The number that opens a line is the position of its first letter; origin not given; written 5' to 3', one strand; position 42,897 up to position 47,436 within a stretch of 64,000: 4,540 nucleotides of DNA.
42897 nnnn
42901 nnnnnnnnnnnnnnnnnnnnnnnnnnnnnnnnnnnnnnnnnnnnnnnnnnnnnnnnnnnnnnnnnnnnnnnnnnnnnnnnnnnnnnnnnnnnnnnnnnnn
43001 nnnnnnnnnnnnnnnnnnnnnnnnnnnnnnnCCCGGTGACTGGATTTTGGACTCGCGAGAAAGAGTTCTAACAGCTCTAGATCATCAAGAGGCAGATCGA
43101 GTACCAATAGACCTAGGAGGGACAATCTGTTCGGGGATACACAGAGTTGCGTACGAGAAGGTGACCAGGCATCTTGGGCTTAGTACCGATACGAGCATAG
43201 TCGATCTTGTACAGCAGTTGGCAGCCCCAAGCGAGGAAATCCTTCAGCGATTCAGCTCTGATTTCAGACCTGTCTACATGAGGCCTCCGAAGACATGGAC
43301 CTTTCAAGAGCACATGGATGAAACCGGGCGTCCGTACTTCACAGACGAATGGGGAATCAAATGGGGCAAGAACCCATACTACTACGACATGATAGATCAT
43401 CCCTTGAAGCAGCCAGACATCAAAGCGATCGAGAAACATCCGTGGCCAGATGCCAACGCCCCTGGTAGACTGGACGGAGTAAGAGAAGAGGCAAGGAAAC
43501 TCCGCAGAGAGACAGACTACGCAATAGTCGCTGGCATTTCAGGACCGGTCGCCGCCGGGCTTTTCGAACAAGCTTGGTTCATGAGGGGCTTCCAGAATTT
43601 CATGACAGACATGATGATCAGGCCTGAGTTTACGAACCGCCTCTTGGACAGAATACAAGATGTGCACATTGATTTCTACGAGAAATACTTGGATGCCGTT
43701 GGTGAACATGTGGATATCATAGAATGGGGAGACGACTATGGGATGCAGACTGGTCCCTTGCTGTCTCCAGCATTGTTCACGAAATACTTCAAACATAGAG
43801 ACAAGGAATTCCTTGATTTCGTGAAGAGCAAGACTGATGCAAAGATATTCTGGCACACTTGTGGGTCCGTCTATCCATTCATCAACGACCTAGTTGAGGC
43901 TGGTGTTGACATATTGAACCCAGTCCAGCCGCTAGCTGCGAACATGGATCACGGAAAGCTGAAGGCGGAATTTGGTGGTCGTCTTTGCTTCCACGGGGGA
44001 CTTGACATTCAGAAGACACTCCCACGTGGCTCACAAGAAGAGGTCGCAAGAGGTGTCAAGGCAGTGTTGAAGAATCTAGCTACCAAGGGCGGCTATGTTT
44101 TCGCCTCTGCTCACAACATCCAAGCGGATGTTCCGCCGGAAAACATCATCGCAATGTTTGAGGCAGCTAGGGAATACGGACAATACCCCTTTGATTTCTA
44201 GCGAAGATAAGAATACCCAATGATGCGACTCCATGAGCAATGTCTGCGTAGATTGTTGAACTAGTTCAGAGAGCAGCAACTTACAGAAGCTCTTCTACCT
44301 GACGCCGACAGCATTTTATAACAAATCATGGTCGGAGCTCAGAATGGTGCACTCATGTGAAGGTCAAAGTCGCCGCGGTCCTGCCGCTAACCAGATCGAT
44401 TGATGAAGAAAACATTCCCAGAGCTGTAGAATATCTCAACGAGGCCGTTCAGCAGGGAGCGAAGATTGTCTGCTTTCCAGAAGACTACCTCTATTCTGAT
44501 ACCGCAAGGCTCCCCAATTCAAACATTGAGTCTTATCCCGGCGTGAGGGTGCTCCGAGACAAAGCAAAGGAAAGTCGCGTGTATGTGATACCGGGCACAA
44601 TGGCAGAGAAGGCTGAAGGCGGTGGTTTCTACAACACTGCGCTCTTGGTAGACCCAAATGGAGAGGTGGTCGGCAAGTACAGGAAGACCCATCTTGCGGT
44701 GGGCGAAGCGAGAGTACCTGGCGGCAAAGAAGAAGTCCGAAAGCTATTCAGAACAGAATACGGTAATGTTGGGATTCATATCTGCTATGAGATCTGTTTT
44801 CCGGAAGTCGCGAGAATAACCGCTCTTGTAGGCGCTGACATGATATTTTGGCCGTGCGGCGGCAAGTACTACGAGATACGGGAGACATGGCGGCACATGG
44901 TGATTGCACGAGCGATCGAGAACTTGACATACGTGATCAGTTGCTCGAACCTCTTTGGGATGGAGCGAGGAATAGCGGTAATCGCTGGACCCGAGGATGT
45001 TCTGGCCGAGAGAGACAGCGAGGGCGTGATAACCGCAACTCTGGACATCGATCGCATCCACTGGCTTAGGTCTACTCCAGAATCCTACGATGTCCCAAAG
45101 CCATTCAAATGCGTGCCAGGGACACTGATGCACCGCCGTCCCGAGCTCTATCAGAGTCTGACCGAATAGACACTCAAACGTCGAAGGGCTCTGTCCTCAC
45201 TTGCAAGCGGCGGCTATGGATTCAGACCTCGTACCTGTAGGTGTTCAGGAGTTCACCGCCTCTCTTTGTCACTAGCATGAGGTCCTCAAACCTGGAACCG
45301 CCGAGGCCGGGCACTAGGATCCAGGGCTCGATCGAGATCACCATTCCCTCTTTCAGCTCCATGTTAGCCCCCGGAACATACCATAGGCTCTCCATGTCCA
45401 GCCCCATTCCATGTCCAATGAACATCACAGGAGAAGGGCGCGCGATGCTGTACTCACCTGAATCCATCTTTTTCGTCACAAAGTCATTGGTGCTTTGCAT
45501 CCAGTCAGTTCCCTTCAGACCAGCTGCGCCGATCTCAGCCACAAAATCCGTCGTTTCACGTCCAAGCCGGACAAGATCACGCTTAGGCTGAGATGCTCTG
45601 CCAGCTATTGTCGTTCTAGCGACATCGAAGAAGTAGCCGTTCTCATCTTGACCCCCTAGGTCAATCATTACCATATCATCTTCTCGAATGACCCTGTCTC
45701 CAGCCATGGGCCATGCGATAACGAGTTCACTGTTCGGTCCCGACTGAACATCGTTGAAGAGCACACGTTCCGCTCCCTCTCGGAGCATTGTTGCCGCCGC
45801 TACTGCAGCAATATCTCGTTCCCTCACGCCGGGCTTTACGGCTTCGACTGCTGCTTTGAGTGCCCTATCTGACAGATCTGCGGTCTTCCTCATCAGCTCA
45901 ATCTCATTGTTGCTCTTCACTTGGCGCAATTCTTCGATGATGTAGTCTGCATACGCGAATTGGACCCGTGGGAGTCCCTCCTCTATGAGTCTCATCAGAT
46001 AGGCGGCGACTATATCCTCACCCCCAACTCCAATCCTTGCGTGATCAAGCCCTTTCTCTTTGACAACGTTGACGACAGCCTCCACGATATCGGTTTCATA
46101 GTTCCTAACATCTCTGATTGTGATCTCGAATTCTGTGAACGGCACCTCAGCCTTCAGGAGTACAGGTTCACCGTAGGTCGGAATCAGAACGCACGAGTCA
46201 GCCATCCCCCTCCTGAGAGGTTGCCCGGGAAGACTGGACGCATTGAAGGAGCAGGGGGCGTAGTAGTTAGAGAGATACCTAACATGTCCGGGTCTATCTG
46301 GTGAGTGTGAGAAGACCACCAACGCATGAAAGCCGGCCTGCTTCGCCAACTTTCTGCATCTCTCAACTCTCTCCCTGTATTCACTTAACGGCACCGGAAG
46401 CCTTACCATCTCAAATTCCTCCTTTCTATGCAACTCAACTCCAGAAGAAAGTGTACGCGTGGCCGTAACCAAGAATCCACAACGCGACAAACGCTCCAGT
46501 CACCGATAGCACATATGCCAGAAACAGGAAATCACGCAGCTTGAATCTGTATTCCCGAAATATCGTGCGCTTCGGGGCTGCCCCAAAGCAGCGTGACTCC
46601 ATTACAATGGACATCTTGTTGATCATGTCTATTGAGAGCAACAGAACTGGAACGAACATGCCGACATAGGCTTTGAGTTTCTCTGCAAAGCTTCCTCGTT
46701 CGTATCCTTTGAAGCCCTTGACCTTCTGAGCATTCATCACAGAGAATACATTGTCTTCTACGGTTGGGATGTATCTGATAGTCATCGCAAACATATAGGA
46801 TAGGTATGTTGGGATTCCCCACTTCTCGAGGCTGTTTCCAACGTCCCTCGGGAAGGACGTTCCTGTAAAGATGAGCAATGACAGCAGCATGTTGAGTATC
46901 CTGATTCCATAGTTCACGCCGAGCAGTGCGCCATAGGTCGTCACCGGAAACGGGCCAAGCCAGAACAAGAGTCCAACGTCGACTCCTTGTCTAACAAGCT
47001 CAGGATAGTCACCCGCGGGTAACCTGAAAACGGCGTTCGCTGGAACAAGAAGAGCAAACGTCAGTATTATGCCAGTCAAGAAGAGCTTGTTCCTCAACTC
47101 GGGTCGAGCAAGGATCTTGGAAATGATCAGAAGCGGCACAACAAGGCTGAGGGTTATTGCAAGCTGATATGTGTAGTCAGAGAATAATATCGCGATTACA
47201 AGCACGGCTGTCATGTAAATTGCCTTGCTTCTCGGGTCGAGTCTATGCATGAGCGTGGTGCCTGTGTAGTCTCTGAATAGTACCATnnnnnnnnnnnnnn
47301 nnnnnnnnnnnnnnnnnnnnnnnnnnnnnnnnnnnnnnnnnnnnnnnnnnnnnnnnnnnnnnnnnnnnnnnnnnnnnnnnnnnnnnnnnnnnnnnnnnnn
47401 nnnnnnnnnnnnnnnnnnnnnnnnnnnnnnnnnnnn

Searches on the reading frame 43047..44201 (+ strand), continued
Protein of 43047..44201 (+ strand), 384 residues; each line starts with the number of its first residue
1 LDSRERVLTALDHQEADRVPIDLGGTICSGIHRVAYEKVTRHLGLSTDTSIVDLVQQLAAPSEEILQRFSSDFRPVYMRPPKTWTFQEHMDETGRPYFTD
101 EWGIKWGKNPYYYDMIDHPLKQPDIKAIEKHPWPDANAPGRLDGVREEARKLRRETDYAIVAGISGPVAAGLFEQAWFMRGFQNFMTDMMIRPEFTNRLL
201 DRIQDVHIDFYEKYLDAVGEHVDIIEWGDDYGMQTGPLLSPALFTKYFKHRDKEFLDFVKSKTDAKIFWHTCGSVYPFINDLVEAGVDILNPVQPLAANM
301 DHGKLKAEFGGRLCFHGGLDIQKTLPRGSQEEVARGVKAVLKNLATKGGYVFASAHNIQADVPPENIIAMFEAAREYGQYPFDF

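Call 80: fold_search(model_id=the predicted structure, library=pdb)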
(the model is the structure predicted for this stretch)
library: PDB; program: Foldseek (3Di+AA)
matches with E <= 10: 1569; with E <= 0.001: 74
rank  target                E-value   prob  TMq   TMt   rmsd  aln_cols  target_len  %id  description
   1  4ay7_A                1.7e-16  1.00  0.65  0.73   5.3       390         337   21  methyltransferase from Methanosarcina mazei (released 2012-10-31)
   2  4ay8_A                8.6e-16  1.00  0.67  0.75   5.5       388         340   20  SeMet-derivative of a methyltransferase from M. mazei (released 2012-10-31)
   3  6w2o                  1.9e-15  1.00  0.65  0.70   5.7       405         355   18  Crystal structure of uroporphyrinogen III decarboxylate (hemE) from Stenotrophomonas maltophilia (released 2020-04-22)
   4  4zr8_B                3.8e-14  1.00  0.66  0.71   5.0       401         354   17  Structure of uroporphyrinogen decarboxylase from Acinetobacter baumannii (released 2015-06-03)
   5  2eja_A                5.5e-14  1.00  0.64  0.72   5.4       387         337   15  Crystal Structure Of Uroporphyrinogen Decarboxylase From Aquifex aeolicus (released 2008-03-18)
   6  4zr8_A                8.4e-14  1.00  0.66  0.71   5.7       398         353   18  Structure of uroporphyrinogen decarboxylase from Acinetobacter baumannii (released 2015-06-03)
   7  2eja_B                1.4e-13  1.00  0.62  0.69   5.6       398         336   15  Crystal Structure Of Uroporphyrinogen Decarboxylase From Aquifex aeolicus (released 2008-03-18)
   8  4wsh_A                1.5e-13  1.00  0.66  0.71   5.6       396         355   17  Crystal structure of Probable Uroporphyrinogen decarboxylase (UPD) (URO-D) from Pseudomonas aeruginosa (released 2014-11-19)
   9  3cyv                  1.5e-13  1.00  0.63  0.68   5.8       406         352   16  Crystal structure of uroporphyrinogen decarboxylase from Shigella flexineri: new insights into its catalytic mechanism (released 2009-04-28)
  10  2inf_A                1.6e-13  1.00  0.65  0.72   6.2       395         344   16  Crystal Structure of Uroporphyrinogen Decarboxylase from Bacillus subtilis (released 2006-10-24)
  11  1jph                  4.0e-13  1.00  0.64  0.68   5.7       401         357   14  Ile260Thr mutant of Human UroD, human uroporphyrinogen III decarboxylase (released 2001-12-19)
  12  1j93                  6.5e-13  1.00  0.65  0.72   5.1       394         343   17  Crystal Structure and Substrate Binding Modeling of the Uroporphyrinogen-III Decarboxylase from Nicotiana tabacum: Impli (released 2001-10-17)
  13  1jpi                  6.5e-13  1.00  0.63  0.67   5.9       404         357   14  Phe232Leu mutant of human UROD, human uroporphyrinogen III decarboxylase (released 2001-12-19)
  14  4wsh_B                6.9e-13  1.00  0.64  0.70   5.8       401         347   17  Crystal structure of Probable Uroporphyrinogen decarboxylase (UPD) (URO-D) from Pseudomonas aeruginosa (released 2014-11-19)
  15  4exq                  8.8e-13  1.00  0.63  0.68   5.6       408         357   16  CRYSTAL STRUCTURE of UROPORPHYRINOGEN DECARBOXYLASE (UPD) FROM BURKHOLDERIA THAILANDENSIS E264 (released 2012-05-16)
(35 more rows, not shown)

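Call 83: find_encoding_contigs(protein=P0260, flank=10000, max_places=2)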
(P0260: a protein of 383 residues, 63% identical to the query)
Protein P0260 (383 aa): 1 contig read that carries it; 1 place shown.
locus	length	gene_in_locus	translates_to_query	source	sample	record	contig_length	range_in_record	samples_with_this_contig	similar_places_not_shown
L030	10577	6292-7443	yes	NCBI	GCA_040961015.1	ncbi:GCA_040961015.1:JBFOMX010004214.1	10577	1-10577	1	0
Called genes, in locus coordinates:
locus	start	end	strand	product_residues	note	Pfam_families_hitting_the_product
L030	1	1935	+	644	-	?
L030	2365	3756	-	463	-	PF01432:Peptidase_M3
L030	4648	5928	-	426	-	PF20695:UbiD_N, PF01977:UbiD, PF20696:UbiD_C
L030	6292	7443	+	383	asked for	PF01208:URO-D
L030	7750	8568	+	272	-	PF00795:CN_hydrolase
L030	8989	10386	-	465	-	PF00202:Aminotran_3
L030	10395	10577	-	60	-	?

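Call 84: find_encoding_contigs(protein=P0265, flank=10000, max_places=2)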
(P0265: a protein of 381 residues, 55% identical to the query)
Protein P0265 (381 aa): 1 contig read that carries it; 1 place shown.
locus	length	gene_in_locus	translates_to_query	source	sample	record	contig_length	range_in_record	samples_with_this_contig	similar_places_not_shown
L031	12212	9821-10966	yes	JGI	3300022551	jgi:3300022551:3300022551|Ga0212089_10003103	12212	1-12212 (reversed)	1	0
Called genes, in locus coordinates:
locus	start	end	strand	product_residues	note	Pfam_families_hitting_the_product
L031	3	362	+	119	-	?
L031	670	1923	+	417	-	PF01208:URO-D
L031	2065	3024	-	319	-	PF02653:BPD_transp_2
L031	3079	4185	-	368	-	PF13407:Peripla_BP_4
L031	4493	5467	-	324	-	PF02653:BPD_transp_2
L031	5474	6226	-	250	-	PF00005:ABC_tran, PF02463:SMC_N (weak), PF13304:AAA_21 (faint)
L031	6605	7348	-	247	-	PF00005:ABC_tran, PF01695:IstB_IS21 (faint), PF02463:SMC_N (faint), PF13304:AAA_21 (faint)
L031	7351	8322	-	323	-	PF02653:BPD_transp_2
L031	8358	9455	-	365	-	PF13407:Peripla_BP_4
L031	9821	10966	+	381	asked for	PF01208:URO-D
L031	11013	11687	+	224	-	PF02607:B12-binding_2, PF02310:B12-binding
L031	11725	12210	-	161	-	?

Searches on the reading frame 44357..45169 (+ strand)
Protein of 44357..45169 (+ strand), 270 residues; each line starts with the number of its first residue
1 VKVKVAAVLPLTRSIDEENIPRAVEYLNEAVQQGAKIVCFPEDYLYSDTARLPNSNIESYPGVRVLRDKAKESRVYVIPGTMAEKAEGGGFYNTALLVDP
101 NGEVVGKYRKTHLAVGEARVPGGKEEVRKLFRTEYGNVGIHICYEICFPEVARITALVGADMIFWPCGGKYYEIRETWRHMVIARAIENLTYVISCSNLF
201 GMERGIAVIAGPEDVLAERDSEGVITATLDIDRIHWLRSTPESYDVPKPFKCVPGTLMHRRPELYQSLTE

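Call 3: search_protein_families(library=pfam, proteins=[window:44357-45169:+], max_evalue=0.01)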
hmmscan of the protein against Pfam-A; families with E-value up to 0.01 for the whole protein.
window:44357-45169:+ (270 aa): 1 family
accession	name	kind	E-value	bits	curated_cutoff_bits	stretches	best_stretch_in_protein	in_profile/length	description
PF00795.27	CN_hydrolase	-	8.2e-35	120.8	23.2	1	16-234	14-251/256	Carbon-nitrogen hydrolase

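Call 4: search_protein_families(library=ncbifam, proteins=[window:44357-45169:+], max_evalue=0.01)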
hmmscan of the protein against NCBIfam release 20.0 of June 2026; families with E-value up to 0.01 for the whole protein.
window:44357-45169:+ (270 aa): 10 families
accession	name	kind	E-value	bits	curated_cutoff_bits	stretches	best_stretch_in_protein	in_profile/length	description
TIGR03381.1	agmatine_aguB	equivalog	4.8e-25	88.4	410.25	1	3-239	1-263/279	N-carbamoylputrescine amidase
NF040852.1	nitrile_Arch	equivalog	9.6e-25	87.2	500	1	16-210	15-208/262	nitrilase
NF033621.1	de_GSH_amidase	exception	8e-20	71.3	355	1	16-239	13-245/260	deaminated glutathione amidase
TIGR00546.1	lnt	equivalog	4.1e-16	59.2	132.9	1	18-198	182-382/395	apolipoprotein N-acyltransferase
NF009803.0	PRK13287.1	equivalog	2.8e-15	55.9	406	1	60-203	82-223/333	formamidase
NF010588.0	PRK13981.1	equivalog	1.1e-10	40.6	479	1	17-201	20-208/546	NAD+ synthase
NF009802.0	PRK13286.1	equivalog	1.4e-09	37.4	427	1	68-202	92-223/345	aliphatic amidase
NF007757.0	PRK10438.1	equivalog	3.6e-09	36.2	249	1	35-203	35-197/256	amidohydrolase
NF043013.1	DeGluthAmidYersProt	equivalog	6.3e-09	35.4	500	1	30-197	30-211/278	deaminated glutathione amidase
TIGR04048.1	nitrile_sll0784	equivalog_domain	4.7e-08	32.4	502.6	1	63-156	80-171/301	Nit6803 family nitrilase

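Call 47: search_solved_structures(query=window:44357-45169:+, max_evalue=1e-8)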
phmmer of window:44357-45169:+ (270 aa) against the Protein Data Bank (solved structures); distinct sequences matched with E-value up to 1e-8: 25.
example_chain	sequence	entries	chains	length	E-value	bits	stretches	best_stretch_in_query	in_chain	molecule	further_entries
2w1v_A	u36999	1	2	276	8.2e-21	77.5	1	11-197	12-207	NITRILASE HOMOLOG 2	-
3ivz_A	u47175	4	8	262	3.7e-20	75.4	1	16-210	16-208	Nitrilase | Beta ureidopropionase (Beta-alanine synthase)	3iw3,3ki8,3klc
1j31_A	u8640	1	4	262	1.1e-19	73.8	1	15-210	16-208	Hypothetical protein PH0642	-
7ovg_A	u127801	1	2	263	2e-18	69.7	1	15-210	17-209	CN hydrolase domain-containing protein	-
6ypa_A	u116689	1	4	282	2.5e-18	69.4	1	14-210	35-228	CN hydrolase domain-containing protein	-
1f89_A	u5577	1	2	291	6.6e-17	64.7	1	2-238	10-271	32.5 KDA PROTEIN YLR351C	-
5h8i_A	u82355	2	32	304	1.2e-16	63.9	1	17-203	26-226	N-carbamoylputrescine amidohydrolase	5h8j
5h8k_A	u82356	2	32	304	3.1e-15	59.3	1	17-203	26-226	N-carbamoylputrescine amidohydrolase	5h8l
5g3o_A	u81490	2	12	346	4e-14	55.6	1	34-203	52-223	FORMAMIDASE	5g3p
8c5i_A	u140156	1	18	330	2.2e-13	53.2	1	62-197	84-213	Cyanide dihydratase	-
8p4i_B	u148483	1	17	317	4.3e-13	52.2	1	63-198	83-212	Cyanide dihydratase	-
9odt_B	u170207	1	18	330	1.9e-12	50.1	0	63-197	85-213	Cyanide dihydratase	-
9er3_S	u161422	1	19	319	2.2e-12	49.9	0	63-198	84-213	Cyanide dihydratase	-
3p8k_A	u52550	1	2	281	4.4e-12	48.9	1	16-238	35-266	Hydrolase, carbon-nitrogen family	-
28to_B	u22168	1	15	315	1.1e-11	47.6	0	63-154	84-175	Cyanide degrading enzyme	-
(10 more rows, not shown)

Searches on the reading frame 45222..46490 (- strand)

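Call 3: search_protein_families(library=pfam, proteins=[window:45222-46490:-], max_evalue=0.01)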
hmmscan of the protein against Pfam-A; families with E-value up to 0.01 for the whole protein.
window:45222-46490:- (422 aa): 2 families
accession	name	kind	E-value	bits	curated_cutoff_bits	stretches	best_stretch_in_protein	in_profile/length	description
PF00557.29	Peptidase_M24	-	1.1e-39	136.9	23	1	198-409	1-208/208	Metallopeptidase family M24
PF01321.24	Creatinase_N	-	2.1e-07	32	22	1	41-191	1-128/128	Creatinase/Prolidase N-terminal domain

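Call 4: search_protein_families(library=ncbifam, proteins=[window:45222-46490:-], max_evalue=0.01)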
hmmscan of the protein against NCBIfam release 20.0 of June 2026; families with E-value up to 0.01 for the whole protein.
window:45222-46490:- (422 aa): 15 families
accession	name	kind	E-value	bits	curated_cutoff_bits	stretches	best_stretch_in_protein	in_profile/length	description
NF040821.1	dipep_PepQ_Arch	equivalog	4.4e-33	114.7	630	1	176-415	107-338/346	Xaa-Pro dipeptidase PepQ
NF038259.1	ectoine_DoeA_2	exception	3.4e-22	78.7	575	1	125-412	84-373/386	ectoine hydrolase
NF007310.0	PRK09795.1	equivalog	6.4e-21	74.6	393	1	185-418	121-351/361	aminopeptidase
NF011720.0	PRK15173.1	subfamily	1.5e-17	63.6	420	1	135-416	56-333/343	peptidase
TIGR00500.1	met_pdase_I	equivalog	1.7e-17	63.8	171.35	1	191-392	3-204/247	type I methionyl aminopeptidase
NF011173.0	PRK14575.1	equivalog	1.8e-17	63.4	850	1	135-416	119-396/406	putative peptidase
NF011174.0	PRK14576.1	subfamily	7.3e-14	51.4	487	1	174-416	160-395/405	putative endopeptidase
NF008131.0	PRK10879.1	equivalog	9.7e-13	47.7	465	1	184-309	166-290/438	Xaa-Pro aminopeptidase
TIGR02993.1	ectoine_eutD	equivalog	1.3e-11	44.3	613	1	128-317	94-273/391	ectoine hydrolase DoeA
NF043017.1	DimsulpropLyDddP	equivalog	2.9e-11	42.8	600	1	134-420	153-438/443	dimethylsulfonioproprionate lyase DddP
NF009533.0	PRK12897.1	equivalog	4.6e-09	36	488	1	190-393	3-206/248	type I methionyl aminopeptidase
NF008970.0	PRK12318.1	equivalog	4e-06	26.3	267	1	191-393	43-246/291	methionyl aminopeptidase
TIGR00501.1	met_pdase_II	equivalog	4e-05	23.3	222.65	1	200-390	8-190/295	type II methionyl aminopeptidase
NF010133.0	PRK13607.1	equivalog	0.00034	19.6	339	1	185-334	155-301/443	Xaa-Pro dipeptidase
NF005583.0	PRK07281.1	equivalog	0.0055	16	445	0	344-391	187-235/286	methionyl aminopeptidase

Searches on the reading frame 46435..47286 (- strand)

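Call 8: search_protein_families(library=pfam, proteins=[window:46435-47286:-], max_evalue=0.001)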
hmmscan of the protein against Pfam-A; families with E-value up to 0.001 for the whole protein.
window:46435-47286:- (283 aa): 1 family
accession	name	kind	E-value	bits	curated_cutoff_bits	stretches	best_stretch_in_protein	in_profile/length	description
PF02361.21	CbiQ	-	2.3e-25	89.9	25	1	11-236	3-210/216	Cobalt transport protein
